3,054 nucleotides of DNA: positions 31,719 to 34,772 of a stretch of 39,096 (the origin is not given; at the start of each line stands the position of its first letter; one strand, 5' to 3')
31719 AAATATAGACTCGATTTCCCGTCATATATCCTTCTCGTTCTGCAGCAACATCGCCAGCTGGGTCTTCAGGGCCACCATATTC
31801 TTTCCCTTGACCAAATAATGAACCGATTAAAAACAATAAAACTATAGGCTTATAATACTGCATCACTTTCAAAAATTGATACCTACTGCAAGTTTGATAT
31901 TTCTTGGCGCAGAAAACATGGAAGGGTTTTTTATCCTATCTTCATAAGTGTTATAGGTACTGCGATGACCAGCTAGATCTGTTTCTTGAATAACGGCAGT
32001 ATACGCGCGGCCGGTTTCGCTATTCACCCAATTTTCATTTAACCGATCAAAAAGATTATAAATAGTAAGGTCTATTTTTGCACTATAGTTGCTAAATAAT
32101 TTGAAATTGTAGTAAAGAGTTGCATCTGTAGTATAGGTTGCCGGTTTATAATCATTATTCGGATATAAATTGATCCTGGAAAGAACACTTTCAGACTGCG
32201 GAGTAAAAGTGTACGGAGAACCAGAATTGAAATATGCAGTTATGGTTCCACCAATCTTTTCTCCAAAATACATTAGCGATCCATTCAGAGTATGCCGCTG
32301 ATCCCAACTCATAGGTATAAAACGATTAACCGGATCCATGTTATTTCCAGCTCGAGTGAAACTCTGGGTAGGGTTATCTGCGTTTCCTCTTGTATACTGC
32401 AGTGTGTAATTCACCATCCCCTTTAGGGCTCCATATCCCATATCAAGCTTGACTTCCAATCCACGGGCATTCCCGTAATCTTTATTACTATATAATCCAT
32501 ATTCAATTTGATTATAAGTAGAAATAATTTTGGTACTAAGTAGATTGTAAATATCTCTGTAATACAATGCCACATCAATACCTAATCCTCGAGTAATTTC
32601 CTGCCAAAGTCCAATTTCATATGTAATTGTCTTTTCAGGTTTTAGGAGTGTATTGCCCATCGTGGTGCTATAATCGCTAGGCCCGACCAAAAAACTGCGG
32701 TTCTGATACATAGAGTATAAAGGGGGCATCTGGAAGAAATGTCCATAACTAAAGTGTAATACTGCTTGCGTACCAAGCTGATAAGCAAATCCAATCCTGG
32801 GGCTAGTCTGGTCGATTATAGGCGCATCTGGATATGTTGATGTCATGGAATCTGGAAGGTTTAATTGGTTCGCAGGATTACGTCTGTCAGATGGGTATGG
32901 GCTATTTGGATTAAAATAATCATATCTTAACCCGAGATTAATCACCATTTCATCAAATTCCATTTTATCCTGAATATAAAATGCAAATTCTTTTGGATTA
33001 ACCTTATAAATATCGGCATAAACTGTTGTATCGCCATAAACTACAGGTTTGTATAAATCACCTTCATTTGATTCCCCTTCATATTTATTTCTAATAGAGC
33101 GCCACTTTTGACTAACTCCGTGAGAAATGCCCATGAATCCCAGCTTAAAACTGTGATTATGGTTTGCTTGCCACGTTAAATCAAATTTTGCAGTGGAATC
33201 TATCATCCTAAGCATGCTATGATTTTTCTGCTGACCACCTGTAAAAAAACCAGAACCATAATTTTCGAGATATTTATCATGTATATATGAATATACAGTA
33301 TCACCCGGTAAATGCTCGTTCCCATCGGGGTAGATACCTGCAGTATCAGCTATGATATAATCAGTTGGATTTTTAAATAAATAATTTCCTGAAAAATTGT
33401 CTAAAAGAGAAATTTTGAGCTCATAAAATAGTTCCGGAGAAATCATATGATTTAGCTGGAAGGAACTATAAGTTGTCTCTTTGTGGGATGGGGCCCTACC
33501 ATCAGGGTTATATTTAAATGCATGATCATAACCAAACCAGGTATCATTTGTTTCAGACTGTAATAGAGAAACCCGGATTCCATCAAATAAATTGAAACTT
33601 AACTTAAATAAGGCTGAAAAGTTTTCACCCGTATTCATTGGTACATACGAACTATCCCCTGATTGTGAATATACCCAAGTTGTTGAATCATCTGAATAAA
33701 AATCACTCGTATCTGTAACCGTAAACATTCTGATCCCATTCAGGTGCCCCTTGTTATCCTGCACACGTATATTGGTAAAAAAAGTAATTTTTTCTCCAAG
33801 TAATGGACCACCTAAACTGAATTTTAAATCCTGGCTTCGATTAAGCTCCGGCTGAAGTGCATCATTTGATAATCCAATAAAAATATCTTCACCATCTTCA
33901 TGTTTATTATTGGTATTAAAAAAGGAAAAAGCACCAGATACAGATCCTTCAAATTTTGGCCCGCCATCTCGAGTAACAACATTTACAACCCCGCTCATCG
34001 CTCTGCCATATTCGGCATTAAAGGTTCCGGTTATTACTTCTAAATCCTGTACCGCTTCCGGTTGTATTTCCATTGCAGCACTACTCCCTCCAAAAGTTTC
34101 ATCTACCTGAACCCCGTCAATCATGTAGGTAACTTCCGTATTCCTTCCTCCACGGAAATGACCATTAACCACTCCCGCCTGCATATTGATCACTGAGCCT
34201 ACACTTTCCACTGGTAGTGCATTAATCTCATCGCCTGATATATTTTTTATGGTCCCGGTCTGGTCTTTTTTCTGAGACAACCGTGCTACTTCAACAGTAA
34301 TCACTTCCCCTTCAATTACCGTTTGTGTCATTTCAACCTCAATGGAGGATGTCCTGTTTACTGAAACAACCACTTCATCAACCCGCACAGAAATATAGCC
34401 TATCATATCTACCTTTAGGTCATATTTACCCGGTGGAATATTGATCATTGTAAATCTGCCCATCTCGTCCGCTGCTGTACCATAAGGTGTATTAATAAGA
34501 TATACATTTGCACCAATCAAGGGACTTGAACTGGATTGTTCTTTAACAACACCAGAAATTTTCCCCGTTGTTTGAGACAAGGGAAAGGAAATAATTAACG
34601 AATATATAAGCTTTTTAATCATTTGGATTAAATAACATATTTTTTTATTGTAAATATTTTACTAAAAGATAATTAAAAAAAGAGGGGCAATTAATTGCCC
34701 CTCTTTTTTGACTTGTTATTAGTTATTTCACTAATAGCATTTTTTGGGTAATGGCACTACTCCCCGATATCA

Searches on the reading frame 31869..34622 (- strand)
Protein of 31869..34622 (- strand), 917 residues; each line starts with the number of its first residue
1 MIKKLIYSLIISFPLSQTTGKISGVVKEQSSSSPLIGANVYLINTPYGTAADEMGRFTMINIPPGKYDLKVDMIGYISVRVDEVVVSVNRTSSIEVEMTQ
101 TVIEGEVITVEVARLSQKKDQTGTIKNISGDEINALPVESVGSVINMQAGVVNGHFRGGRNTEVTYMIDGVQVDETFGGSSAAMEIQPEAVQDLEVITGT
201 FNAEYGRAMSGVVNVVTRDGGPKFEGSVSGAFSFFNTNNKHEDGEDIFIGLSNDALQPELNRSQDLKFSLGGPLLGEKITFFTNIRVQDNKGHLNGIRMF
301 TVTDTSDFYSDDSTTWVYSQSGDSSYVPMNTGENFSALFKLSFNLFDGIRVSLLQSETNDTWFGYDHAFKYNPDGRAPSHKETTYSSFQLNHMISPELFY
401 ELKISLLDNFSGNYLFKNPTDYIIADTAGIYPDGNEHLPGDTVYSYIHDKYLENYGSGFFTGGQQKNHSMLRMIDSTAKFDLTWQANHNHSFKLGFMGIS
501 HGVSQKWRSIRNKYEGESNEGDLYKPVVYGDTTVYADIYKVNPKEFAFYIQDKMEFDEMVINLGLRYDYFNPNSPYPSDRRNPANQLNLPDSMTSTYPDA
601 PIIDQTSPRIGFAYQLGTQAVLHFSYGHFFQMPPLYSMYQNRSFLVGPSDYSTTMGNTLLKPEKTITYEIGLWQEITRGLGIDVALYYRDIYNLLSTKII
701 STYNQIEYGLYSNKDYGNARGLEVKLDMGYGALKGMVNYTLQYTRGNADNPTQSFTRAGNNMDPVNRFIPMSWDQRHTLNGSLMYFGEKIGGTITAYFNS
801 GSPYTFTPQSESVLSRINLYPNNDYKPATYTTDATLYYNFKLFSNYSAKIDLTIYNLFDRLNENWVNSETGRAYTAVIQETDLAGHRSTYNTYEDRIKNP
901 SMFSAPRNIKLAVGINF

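Call 27: search_protein_families(library=pfam, proteins=[window:31869-34622:-], max_evalue=0.001)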
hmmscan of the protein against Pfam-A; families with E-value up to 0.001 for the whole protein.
window:31869-34622:- (917 aa): 5 families
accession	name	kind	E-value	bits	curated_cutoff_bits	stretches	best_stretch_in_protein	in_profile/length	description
PF00593.30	TonB_dep_Rec_b-barrel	-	5e-30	106.2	27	1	441-857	83-436/436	TonB dependent receptor-like, beta-barrel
PF13715.12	CarbopepD_reg_2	-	7.3e-15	55.2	32.2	1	22-110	1-88/88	CarboxypepD_reg-like domain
PF13620.12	CarboxypepD_reg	-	9.9e-14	51.9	32.3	1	22-99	2-82/82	Carboxypeptidase regulatory-like domain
PF25183.1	OMP_b-brl_4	-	2.6e-12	46.4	30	1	377-644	197-474/838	Outer membrane beta barrel domain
PF07715.20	Plug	-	3.2e-09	37.7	23.9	1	118-212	2-107/107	TonB-dependent Receptor Plug Domain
